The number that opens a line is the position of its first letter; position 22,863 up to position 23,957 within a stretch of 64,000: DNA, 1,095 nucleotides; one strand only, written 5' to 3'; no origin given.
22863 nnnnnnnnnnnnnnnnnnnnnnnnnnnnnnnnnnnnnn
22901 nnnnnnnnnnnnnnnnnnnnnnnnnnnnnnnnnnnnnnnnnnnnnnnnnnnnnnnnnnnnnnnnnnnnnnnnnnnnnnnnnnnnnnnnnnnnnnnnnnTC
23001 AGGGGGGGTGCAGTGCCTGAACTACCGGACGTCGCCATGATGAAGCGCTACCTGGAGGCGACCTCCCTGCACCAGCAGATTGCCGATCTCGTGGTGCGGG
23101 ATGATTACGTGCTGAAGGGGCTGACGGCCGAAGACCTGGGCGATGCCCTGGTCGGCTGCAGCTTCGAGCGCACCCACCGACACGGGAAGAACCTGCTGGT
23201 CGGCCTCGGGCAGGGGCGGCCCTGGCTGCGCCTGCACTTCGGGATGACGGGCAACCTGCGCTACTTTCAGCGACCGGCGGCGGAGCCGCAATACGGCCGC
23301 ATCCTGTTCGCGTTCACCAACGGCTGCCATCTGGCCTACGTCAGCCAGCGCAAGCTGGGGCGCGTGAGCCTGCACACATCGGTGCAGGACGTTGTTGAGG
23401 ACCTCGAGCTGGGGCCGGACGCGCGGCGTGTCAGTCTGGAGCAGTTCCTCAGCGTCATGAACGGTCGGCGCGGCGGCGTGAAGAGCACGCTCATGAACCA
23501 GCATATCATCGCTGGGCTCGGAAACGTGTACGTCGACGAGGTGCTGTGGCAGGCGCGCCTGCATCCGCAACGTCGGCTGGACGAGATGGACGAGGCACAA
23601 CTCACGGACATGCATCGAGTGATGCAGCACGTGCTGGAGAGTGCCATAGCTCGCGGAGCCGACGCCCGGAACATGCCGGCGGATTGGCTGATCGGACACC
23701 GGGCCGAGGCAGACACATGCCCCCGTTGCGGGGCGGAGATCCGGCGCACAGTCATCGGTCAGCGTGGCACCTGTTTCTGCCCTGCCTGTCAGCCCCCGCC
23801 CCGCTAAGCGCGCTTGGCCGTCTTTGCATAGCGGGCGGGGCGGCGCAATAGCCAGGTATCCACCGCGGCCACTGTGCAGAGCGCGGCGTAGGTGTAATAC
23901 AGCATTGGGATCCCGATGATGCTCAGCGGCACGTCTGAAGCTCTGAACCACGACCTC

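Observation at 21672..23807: Operon of LigD-type 3'-phosphoesterase domain, MBL-fold hydrolase and Fpg/Nei glycosylase: a possible AP-endonuclease-independent base-excision-repair module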

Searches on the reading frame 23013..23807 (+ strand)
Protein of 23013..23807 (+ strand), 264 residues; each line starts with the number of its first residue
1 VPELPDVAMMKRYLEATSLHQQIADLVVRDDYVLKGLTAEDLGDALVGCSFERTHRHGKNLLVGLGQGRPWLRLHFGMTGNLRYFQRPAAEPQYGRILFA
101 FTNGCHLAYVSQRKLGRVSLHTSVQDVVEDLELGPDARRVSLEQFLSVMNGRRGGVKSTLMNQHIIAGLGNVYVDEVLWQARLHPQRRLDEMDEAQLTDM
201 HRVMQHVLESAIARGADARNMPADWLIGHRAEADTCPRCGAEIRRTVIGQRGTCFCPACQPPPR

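Call 3: search_protein_families(library=pfam, proteins=[window:23013-23807:+], max_evalue=0.01)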
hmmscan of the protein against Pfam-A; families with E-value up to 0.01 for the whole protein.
window:23013-23807:+ (264 aa): 3 families
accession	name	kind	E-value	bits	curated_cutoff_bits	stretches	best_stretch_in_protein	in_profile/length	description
PF01149.29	Fapy_DNA_glyco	-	2.6e-24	86.5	25.5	1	1-118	1-117/117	Formamidopyrimidine-DNA glycosylase N-terminal domain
PF06831.19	H2TH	-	4.4e-20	71.9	34.7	1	135-218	5-88/93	Formamidopyrimidine-DNA glycosylase H2TH domain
PF06827.20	zf-FPG_IleRS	-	2.3e-08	34.1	21.3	1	236-261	4-29/30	Zinc finger found in FPG and IleRS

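Call 4: search_protein_families(library=ncbifam, proteins=[window:23013-23807:+], max_evalue=0.01)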
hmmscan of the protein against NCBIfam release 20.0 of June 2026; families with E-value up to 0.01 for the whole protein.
window:23013-23807:+ (264 aa): 7 families
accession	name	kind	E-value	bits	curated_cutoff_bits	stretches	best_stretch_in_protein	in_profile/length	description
TIGR00577.1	fpg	equivalog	8e-53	179.5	203.3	1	1-260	1-276/276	DNA-formamidopyrimidine glycosylase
NF002211.1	PRK01103.1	equivalog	3e-51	174.6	212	2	1-216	1-219/274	bifunctional DNA-formamidopyrimidine glycosylase/DNA-(apurinic or apyrimidinic site) lyase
NF011385.0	PRK14810.1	equivalog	1.7e-40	139.3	423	1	1-260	1-271/272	DNA-formamidopyrimidine glycosylase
NF010551.0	PRK13945.1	equivalog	2.3e-38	132.2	348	1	1-260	1-281/282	DNA-formamidopyrimidine glycosylase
NF011386.0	PRK14811.1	equivalog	1.8e-31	109.3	414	1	1-261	1-263/269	DNA-formamidopyrimidine glycosylase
NF007763.0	PRK10445.1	equivalog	4.2e-17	62.4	252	1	121-260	120-262/263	endonuclease VIII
NF040775.1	endonuc_Nei2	equivalog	1.9e-14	53.7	400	1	46-260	38-251/252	endonuclease VIII Nei2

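Call 18: search_solved_structures(query=window:23013-23807:+, max_evalue=0.001, show_alignments=2)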
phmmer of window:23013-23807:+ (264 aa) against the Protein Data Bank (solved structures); distinct sequences matched with E-value up to 0.001: 46.
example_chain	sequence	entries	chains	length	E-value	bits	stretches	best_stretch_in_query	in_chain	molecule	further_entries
1tdz_A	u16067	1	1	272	4e-29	104.8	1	1-260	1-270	formamidopyrimidine-DNA glycosylase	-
6h0s_A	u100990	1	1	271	1.5e-28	103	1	2-260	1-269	Formamidopyrimidine-DNA glycosylase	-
4cis_A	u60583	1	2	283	2e-28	102.5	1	1-261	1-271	FORMAMIDOPYRIMIDIN DNA GLYCOSYLASE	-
1pji_A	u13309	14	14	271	2.2e-28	102.4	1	2-260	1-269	Formamidopyrimidine-DNA glycosylase | DNA glycosylase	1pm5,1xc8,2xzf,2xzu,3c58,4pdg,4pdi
6fl1_A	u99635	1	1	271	2.9e-28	102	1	2-260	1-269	Formamidopyrimidine-DNA glycosylase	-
3twk_A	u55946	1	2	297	3.5e-28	101.7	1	1-260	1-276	Formamidopyrimidine-DNA glycosylase 1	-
3twl_A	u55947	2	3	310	4.2e-28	101.5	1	1-260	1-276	Formamidopyrimidine-DNA glycosylase 1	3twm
1kfv_A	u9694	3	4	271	1.3e-27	99.9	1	3-260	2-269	Formamido-pyrimidine DNA glycosylase | Formamidopyrimidine-DNA glycosylase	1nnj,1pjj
6rnr_A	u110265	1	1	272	1.5e-27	99.6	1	2-260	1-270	Formamidopyrimidine-DNA glycosylase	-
4pcz_A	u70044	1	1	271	2.1e-27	99.2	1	2-260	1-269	Formamidopyrimidine-DNA glycosylase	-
4pd2_A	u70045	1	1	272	2.7e-25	92.3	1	2-260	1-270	Formamidopyrimidine-DNA glycosylase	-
6tc6_A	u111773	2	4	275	3.3e-23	85.5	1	1-260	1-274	Formamidopyrimidine-DNA glycosylase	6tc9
1l1t_A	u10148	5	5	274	2e-22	82.9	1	1-260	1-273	MutM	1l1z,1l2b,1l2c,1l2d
3go8_A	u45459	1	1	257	3.3e-22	82.2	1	2-260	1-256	Formamidopyrimidine-DNA glycosylase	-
3gpx_A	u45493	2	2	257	4.2e-22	81.8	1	2-260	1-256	DNA glycosylase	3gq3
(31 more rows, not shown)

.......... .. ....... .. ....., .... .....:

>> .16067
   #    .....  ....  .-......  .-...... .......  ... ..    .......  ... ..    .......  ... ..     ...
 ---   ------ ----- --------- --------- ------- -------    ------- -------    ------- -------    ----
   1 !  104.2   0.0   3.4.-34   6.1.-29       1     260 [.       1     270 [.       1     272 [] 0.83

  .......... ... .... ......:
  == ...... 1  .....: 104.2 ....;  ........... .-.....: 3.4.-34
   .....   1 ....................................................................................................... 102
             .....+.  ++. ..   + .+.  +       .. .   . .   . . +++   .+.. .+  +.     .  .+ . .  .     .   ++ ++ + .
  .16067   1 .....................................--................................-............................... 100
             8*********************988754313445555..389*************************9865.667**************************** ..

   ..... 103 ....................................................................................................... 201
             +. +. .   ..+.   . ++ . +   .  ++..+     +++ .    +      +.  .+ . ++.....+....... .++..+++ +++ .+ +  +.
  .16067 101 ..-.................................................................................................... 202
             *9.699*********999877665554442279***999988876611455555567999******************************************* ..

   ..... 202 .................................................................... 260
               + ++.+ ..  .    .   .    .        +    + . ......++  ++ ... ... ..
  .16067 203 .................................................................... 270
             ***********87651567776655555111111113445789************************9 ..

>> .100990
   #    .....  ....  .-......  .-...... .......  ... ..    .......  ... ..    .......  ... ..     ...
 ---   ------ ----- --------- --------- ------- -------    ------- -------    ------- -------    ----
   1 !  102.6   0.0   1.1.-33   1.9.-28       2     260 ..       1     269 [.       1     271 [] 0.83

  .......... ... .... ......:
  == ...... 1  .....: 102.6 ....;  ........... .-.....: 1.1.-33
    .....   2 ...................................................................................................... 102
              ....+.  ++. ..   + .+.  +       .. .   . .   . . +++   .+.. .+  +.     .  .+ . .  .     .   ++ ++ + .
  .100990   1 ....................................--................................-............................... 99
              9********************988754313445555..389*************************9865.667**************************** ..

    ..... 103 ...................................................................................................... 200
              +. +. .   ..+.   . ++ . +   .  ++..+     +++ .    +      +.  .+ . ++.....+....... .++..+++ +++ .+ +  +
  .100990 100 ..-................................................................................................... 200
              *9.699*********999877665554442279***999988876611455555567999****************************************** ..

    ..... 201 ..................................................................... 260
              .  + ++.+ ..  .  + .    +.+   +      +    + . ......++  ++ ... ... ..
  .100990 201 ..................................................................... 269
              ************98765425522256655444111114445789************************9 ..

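Call 19: find_homologous_proteins(query=window:23013-23807:+, max_evalue=1e-10)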
Query window:23013-23807:+ (264 aa): 7491 proteins with E <= 1e-10 among 8000 candidates; the best 120 are listed.
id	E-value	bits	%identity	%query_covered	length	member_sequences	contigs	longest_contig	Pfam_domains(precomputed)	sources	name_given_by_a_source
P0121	5.8e-173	591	100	97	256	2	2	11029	PF06831.20,PF01149.30,PF06827.21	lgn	-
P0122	3.2e-97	343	60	99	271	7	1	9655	PF06831.20,PF01149.30,PF05833.17,PF06827.21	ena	-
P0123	4.3e-96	339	58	100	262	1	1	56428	PF06831.20,PF01149.30,PF06827.21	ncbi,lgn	-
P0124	5.7e-93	329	57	98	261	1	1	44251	PF06831.20,PF01149.30,PF06827.21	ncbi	-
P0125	6.9e-93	329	57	98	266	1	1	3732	PF06831.20,PF01149.30,PF06827.21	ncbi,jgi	ncbi:MAG: DNA-formamidopyrimidine glycosylase family protein [Candidatus Brocadiaceae bacterium]|jgi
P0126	5.8e-92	326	57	100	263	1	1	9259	PF06831.20,PF01149.30,PF06827.21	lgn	-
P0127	1.5e-91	324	57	100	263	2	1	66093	PF06831.20,PF01149.30,PF06827.21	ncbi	ncbi:MAG: DNA-formamidopyrimidine glycosylase family protein [Candidatus Brocadiia bacterium]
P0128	2.1e-90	321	58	98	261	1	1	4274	PF06831.20,PF01149.30,PF06827.21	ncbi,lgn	ncbi:MAG: DNA-formamidopyrimidine glycosylase family protein [Candidatus Brocadiia bacterium]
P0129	5.9e-87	309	55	98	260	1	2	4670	PF06831.20,PF01149.30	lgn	-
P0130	2.3e-86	307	54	98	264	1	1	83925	PF06831.20,PF01149.30,PF06827.21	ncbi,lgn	ncbi:MAG: Fpg/Nei family DNA glycosylase [Candidatus Brocadiia bacterium]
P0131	3.9e-85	303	52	99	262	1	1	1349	PF06831.20,PF01149.30,PF05833.17,PF06827.21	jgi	jgi:formamidopyrimidine-DNA glycosylase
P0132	9.0e-82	292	52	100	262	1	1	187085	PF06831.20,PF01149.30,PF06827.21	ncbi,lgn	-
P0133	2.1e-80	288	52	99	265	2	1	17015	PF06831.20,PF01149.30,PF06827.21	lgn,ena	-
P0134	1.6e-79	285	51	100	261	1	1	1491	PF06831.20,PF01149.30,PF06827.21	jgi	jgi:formamidopyrimidine-DNA glycosylase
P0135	4.1e-79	284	50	98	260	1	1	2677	PF06831.20,PF01149.30,PF05833.17,PF06827.21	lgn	-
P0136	4.9e-79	283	52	98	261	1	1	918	PF06831.20,PF01149.30,PF06827.21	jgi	jgi:formamidopyrimidine-DNA glycosylase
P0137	5.9e-79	283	48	100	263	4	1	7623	PF06831.20,PF01149.30,PF05833.17,PF06827.21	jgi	-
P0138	3.0e-78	281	48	98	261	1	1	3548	PF06831.20,PF01149.30,PF05833.17,PF06827.21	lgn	-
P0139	3.2e-78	281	52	100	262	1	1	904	PF06831.20,PF01149.30,PF06827.21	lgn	-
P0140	5.9e-78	280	51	100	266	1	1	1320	PF06831.20,PF01149.30,PF06827.21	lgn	-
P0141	3.5e-77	277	48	100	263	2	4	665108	PF06831.20,PF01149.30,PF06827.21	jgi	jgi:formamidopyrimidine-DNA glycosylase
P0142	3.7e-77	277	47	100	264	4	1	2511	PF06831.20,PF01149.30,PF06827.21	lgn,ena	-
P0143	6.2e-77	276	50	100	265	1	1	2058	PF06831.20,PF01149.30,PF06827.21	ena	-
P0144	2.1e-76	275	46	100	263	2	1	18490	PF06831.20,PF01149.30,PF06827.21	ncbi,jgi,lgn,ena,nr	ncbi:MAG TPA: DNA-formamidopyrimidine glycosylase family protein [Acidobacteriota bacterium]|nr:DNA-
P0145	2.5e-76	274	48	100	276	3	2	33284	PF06831.20,PF01149.30,PF06827.21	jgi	jgi:formamidopyrimidine-DNA glycosylase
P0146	2.9e-76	274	46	100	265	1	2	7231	PF06831.20,PF01149.30,PF06827.21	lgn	-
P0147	3.1e-76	274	48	98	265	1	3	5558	PF06831.20,PF01149.30,PF06827.21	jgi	jgi:formamidopyrimidine-DNA glycosylase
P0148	5.2e-76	273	47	98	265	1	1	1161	PF06831.20,PF01149.30,PF06827.21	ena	-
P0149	5.7e-76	273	47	100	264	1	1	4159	PF06831.20,PF01149.30,PF06827.21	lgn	-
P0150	1.1e-75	272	48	100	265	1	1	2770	PF06831.20,PF01149.30,PF06827.21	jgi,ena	jgi:formamidopyrimidine-DNA glycosylase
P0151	1.2e-75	272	50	98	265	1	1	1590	PF06831.20,PF01149.30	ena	-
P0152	1.4e-75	272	48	100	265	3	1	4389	PF06831.20,PF01149.30,PF06827.21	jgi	jgi:formamidopyrimidine-DNA glycosylase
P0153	1.9e-75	272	48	98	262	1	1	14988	PF06831.20,PF01149.30,PF06827.21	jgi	jgi:formamidopyrimidine-DNA glycosylase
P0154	2.3e-75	271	48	98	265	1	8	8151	PF06831.20,PF01149.30,PF06827.21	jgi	jgi:formamidopyrimidine-DNA glycosylase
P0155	2.5e-75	271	47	98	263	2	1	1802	PF06831.20,PF01149.30,PF06827.21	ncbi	-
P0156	2.5e-75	271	49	98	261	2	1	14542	PF06831.20,PF01149.30,PF06827.21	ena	-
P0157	2.6e-75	271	48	98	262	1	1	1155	PF06831.20,PF01149.30,PF06827.21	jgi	jgi:formamidopyrimidine-DNA glycosylase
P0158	2.7e-75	271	47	98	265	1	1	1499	PF06831.20,PF01149.30,PF06827.21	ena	-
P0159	2.8e-75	271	48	98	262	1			PF06831.20,PF01149.30,PF06827.21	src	-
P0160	2.9e-75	271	47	98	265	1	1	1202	PF06831.20,PF01149.30,PF06827.21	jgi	jgi:formamidopyrimidine-DNA glycosylase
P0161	3.5e-75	271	47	100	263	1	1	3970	PF06831.20,PF01149.30,PF06827.21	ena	-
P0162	3.8e-75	271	48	100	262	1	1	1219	PF06831.20,PF01149.30,PF05833.17,PF06827.21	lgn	-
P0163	3.8e-75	271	48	98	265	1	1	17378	PF06831.20,PF01149.30,PF06827.21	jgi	jgi:formamidopyrimidine-DNA glycosylase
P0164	6.9e-75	270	47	98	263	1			PF06831.20,PF01149.30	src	-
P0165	7.5e-75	270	50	98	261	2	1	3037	PF06831.20,PF01149.30,PF06827.21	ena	-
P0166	7.5e-75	270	49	98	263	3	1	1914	PF06831.20,PF01149.30,PF05833.17,PF13453.12,PF06827.21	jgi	jgi:formamidopyrimidine-DNA glycosylase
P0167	8.8e-75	269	48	99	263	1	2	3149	PF06831.20,PF01149.30,PF06827.21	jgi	jgi:formamidopyrimidine-DNA glycosylase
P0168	9.6e-75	269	47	98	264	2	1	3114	PF06831.20,PF01149.30,PF06827.21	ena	-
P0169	9.8e-75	269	48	98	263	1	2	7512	PF06831.20,PF01149.30,PF06827.21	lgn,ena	-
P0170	1.2e-74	269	47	98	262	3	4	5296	PF06831.20,PF01149.30,PF06827.21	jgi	jgi:formamidopyrimidine-DNA glycosylase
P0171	1.3e-74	269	46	98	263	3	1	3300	PF06831.20,PF01149.30,PF06827.21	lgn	-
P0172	1.4e-74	269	46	100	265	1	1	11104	PF06831.20,PF01149.30,PF06827.21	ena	-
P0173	1.4e-74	269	47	98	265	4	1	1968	PF06831.20,PF01149.30,PF06827.21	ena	-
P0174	1.8e-74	268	47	98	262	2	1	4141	PF06831.20,PF01149.30,PF06827.21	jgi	jgi:formamidopyrimidine-DNA glycosylase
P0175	1.9e-74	268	46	98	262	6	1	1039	PF06831.20,PF01149.30,PF06827.21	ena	-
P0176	1.9e-74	268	47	98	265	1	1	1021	PF06831.20,PF01149.30,PF06827.21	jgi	jgi:formamidopyrimidine-DNA glycosylase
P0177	2.0e-74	268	46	100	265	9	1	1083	PF06831.20,PF01149.30,PF06827.21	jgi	jgi:formamidopyrimidine-DNA glycosylase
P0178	2.1e-74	268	48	98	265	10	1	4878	PF06831.20,PF01149.30,PF06827.21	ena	-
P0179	2.3e-74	268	48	98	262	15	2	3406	PF06831.20,PF01149.30,PF06827.21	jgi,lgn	jgi:formamidopyrimidine-DNA glycosylase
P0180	2.3e-74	268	47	98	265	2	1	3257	PF06831.20,PF01149.30,PF06827.21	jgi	jgi:formamidopyrimidine-DNA glycosylase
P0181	2.3e-74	268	46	98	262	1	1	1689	PF06831.20,PF01149.30,PF06827.21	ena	-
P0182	2.8e-74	268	47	100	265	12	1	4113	PF06831.20,PF01149.30,PF06827.21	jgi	jgi:formamidopyrimidine-DNA glycosylase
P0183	3.1e-74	268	46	98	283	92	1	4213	PF06831.20,PF01149.30,PF06827.21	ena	-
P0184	3.2e-74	268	46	98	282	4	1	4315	PF06831.20,PF01149.30,PF06827.21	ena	-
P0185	3.4e-74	267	47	98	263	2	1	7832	PF06831.20,PF01149.30,PF06827.21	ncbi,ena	-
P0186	4.4e-74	267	48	100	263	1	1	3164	PF06831.20,PF01149.30,PF06827.21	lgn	-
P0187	4.8e-74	267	47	98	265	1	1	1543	PF06831.20,PF01149.30,PF05833.17,PF06827.21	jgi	jgi:formamidopyrimidine-DNA glycosylase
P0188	6.3e-74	267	48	98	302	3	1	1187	PF06831.20,PF01149.30,PF06827.21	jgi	-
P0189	6.4e-74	267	47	98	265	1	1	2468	PF06831.20,PF01149.30,PF06827.21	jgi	jgi:formamidopyrimidine-DNA glycosylase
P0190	9.4e-74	266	47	98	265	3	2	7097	PF06831.20,PF01149.30,PF06827.21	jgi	jgi:formamidopyrimidine-DNA glycosylase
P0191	9.4e-74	266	46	98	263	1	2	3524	PF06831.20,PF01149.30,PF06827.21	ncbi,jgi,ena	-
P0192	1.2e-73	266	46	98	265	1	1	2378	PF06831.20,PF01149.30,PF06827.21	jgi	-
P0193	1.2e-73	266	46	98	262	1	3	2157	PF06831.20,PF01149.30,PF06827.21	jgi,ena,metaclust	metaclust:\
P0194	1.2e-73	266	47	98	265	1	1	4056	PF06831.20,PF01149.30,PF06827.21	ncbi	-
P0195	1.3e-73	266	47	98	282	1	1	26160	PF06831.20,PF01149.30,PF05833.17,PF06827.21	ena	-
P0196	1.4e-73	265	48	98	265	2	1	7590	PF06831.20,PF01149.30,PF06827.21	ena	-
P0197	1.5e-73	265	47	98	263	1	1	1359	PF06831.20,PF01149.30,PF06827.21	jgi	jgi:formamidopyrimidine-DNA glycosylase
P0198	1.6e-73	265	47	98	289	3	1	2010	PF06831.20,PF01149.30,PF06827.21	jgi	-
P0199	1.7e-73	265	46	98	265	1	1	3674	PF06831.20,PF01149.30,PF06827.21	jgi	jgi:formamidopyrimidine-DNA glycosylase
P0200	1.7e-73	265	45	98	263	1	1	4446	PF06831.20,PF01149.30,PF06827.21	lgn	-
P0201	1.9e-73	265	48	100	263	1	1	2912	PF06831.20,PF01149.30,PF06827.21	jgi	jgi:formamidopyrimidine-DNA glycosylase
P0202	1.9e-73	265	46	98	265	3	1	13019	PF06831.20,PF01149.30,PF06827.21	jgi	jgi:formamidopyrimidine-DNA glycosylase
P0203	2.0e-73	265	49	98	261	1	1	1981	PF06831.20,PF01149.30,PF06827.21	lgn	-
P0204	2.0e-73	265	50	98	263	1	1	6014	PF06831.20,PF01149.30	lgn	-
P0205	2.3e-73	265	48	98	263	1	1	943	PF06831.20,PF01149.30,PF06827.21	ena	-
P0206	2.3e-73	265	46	98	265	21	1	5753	PF06831.20,PF01149.30,PF06827.21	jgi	jgi:formamidopyrimidine-DNA glycosylase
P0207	2.5e-73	265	49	98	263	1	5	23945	PF06831.20,PF01149.30,PF06827.21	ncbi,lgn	ncbi:MAG: DNA-formamidopyrimidine glycosylase family protein [Armatimonadota bacterium]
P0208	2.7e-73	264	46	99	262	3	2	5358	PF06831.20,PF01149.30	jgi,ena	jgi:formamidopyrimidine-DNA glycosylase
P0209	2.8e-73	264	46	100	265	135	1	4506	PF06831.20,PF01149.30,PF06827.21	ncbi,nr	ncbi:MAG TPA: DNA-formamidopyrimidine glycosylase family protein [Opitutaceae bacterium]|nr:DNA-form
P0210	2.8e-73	264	46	98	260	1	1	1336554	PF06831.20,PF01149.30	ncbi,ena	-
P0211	2.9e-73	264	46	98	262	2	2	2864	PF06831.20,PF01149.30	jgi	jgi:formamidopyrimidine-DNA glycosylase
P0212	4.1e-73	264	48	98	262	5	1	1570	PF06831.20,PF01149.30,PF06827.21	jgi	jgi:formamidopyrimidine-DNA glycosylase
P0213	4.3e-73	264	45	100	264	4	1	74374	PF06831.20,PF01149.30,PF06827.21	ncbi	ncbi:MAG: DNA-formamidopyrimidine glycosylase family protein [Candidatus Aminicenantes bacterium]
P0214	4.4e-73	264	46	99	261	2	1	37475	PF06831.20,PF01149.30,PF06827.21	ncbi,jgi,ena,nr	ncbi:MAG TPA: DNA-formamidopyrimidine glycosylase family protein [bacterium]|nr:DNA-formamidopyrimid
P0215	4.5e-73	264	47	100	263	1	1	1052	PF06831.20,PF01149.30,PF06827.21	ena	-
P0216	4.6e-73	264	47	98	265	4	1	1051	PF06831.20,PF01149.30,PF06827.21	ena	-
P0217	4.7e-73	264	47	98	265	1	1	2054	PF06831.20,PF01149.30,PF06827.21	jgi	jgi:formamidopyrimidine-DNA glycosylase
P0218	4.7e-73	264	46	98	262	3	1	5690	PF06831.20,PF01149.30,PF06827.21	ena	-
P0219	5.1e-73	264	47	100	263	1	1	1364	PF06831.20,PF01149.30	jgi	jgi:formamidopyrimidine-DNA glycosylase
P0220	5.2e-73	264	47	100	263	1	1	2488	PF06831.20,PF01149.30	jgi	jgi:formamidopyrimidine-DNA glycosylase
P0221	5.2e-73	264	47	98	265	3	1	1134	PF06831.20,PF01149.30,PF06827.21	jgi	jgi:formamidopyrimidine-DNA glycosylase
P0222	5.9e-73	263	45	100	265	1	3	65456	PF06831.20,PF01149.30,PF06827.21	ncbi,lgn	-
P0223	6.1e-73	263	47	98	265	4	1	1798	PF06831.20,PF01149.30,PF06827.21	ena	-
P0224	6.5e-73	263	47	98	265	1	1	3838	PF06831.20,PF01149.30,PF05833.17,PF06827.21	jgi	jgi:formamidopyrimidine-DNA glycosylase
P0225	6.6e-73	263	47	98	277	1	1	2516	PF06831.20,PF01149.30,PF06827.21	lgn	-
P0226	6.7e-73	263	47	98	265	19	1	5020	PF06831.20,PF01149.30,PF06827.21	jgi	jgi:formamidopyrimidine-DNA glycosylase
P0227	6.8e-73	263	47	98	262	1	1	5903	PF06831.20,PF01149.30,PF06827.21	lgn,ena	-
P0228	7.0e-73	263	47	98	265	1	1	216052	PF06831.20,PF01149.30,PF06827.21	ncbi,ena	-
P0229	7.0e-73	263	48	98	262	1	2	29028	PF06831.20,PF01149.30,PF06827.21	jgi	jgi:formamidopyrimidine-DNA glycosylase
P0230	7.6e-73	263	49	98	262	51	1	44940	PF06831.20,PF01149.30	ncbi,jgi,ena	jgi:formamidopyrimidine-DNA glycosylase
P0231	7.7e-73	263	46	100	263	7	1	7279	PF06831.20,PF01149.30,PF06827.21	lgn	-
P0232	8.3e-73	263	46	100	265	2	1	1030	PF06831.20,PF01149.30,PF06827.21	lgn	-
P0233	8.4e-73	263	45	98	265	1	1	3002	PF06831.20,PF01149.30,PF06827.21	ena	-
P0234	8.5e-73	263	48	98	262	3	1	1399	PF06831.20,PF01149.30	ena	-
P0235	8.7e-73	263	45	100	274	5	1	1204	PF06831.20,PF01149.30,PF06827.21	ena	-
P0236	8.7e-73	263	48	98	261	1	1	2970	PF06831.20,PF01149.30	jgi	jgi:formamidopyrimidine-DNA glycosylase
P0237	8.9e-73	263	48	98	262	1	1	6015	PF06831.20,PF01149.30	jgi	jgi:formamidopyrimidine-DNA glycosylase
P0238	1.1e-72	263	46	100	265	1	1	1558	PF06831.20,PF01149.30,PF06827.21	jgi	jgi:formamidopyrimidine-DNA glycosylase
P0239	1.1e-72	263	47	100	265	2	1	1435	PF06831.20,PF01149.30,PF06827.21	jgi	-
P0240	1.1e-72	263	46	98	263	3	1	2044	PF06831.20,PF01149.30,PF06827.21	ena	-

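Call 45: find_encoding_contigs(protein=P0127, flank=4000, max_places=2)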
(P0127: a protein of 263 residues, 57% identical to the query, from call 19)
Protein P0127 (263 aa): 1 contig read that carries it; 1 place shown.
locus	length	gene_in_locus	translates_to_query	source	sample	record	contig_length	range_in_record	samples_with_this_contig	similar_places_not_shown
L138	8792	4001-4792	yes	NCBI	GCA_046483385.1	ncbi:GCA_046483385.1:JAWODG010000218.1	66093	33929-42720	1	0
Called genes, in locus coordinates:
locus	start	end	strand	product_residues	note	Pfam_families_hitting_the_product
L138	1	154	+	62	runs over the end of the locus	-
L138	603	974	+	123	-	PF01329:Pterin_4a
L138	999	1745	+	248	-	PF00106:adh_short, PF08659:KR, PF13561:adh_short_C2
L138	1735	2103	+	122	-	PF02152:FolB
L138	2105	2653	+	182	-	PF01288:HPPK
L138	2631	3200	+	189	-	PF01227:GTP_cyclohydroI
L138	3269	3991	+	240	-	PF23023:Anti-Pycsar_Apyc1 (faint), PF12706:Lactamase_B_2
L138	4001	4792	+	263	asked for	PF01149:Fapy_DNA_glyco, PF06831:H2TH, PF06827:zf-FPG_IleRS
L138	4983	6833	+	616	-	PF13439:Glyco_transf_4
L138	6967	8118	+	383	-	PF13439:Glyco_transf_4, PF13579:Glyco_trans_4_4, PF20706:GT4-conflict (weak), PF00534:Glycos_transf_1, PF13692:Glyco_trans_1_4, PF13524:Glyco_trans_1_2 (weak)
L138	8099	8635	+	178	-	PF14378:PAP2_3, PF01569:PAP2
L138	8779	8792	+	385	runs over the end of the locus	PF00390:malic, PF03949:Malic_M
